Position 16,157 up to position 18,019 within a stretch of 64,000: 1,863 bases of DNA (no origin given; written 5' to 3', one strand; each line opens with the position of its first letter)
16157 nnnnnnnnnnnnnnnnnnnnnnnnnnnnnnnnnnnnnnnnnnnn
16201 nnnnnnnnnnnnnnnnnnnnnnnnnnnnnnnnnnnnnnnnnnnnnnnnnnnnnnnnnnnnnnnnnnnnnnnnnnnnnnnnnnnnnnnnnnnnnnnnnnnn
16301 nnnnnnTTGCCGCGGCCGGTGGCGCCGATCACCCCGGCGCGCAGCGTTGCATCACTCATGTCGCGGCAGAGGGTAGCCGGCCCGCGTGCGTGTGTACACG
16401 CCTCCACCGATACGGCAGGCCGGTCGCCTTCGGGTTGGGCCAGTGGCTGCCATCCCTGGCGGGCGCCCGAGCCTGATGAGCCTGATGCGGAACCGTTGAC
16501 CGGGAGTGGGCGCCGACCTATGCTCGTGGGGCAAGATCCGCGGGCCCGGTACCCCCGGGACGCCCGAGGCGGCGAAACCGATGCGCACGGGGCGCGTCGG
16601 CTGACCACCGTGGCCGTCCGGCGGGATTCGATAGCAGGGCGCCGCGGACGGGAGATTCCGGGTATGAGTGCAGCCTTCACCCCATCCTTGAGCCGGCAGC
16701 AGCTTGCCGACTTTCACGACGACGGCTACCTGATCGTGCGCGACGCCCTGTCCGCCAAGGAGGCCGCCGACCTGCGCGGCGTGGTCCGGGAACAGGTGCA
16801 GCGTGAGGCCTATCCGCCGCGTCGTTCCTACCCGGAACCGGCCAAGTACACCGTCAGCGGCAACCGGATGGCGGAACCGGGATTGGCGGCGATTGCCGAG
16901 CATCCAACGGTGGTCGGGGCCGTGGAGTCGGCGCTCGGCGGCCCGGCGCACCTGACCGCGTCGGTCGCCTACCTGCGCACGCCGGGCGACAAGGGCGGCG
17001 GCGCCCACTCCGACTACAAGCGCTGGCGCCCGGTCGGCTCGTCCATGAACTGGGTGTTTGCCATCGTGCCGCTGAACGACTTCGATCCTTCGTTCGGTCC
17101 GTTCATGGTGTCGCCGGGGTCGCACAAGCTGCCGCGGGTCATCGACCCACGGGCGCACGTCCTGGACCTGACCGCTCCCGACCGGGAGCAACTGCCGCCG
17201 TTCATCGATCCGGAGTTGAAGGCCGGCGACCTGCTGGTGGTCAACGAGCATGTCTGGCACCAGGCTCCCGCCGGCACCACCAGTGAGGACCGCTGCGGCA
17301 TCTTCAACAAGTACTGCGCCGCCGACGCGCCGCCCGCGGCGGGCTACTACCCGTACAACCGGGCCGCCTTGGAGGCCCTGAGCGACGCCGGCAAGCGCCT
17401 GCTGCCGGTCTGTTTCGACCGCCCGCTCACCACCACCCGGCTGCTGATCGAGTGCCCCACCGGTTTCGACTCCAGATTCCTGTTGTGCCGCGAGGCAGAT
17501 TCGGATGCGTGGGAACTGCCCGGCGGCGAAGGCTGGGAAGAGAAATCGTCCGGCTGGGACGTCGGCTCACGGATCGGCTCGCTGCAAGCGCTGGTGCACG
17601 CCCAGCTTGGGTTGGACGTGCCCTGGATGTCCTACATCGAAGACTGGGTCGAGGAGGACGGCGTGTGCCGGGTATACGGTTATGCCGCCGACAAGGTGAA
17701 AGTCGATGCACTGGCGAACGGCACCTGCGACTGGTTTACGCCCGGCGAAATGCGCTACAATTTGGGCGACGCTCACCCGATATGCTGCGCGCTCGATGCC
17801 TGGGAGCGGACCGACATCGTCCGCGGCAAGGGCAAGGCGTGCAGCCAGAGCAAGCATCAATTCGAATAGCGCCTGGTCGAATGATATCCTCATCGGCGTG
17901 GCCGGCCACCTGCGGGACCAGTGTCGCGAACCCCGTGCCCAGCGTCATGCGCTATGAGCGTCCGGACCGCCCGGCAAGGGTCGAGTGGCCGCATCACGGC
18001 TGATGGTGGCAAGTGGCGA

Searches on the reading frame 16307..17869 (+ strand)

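Call 22: search_protein_families(library=pfam, proteins=[window:16307-17869:+], max_evalue=0.00001)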
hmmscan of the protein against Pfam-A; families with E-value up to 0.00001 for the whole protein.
window:16307-17869:+ (520 aa): 1 family
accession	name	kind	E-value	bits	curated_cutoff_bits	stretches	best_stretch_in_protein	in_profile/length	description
PF05721.19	PhyH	-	1.5e-18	68.3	22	1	136-329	1-211/213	Phytanoyl-CoA dioxygenase (PhyH)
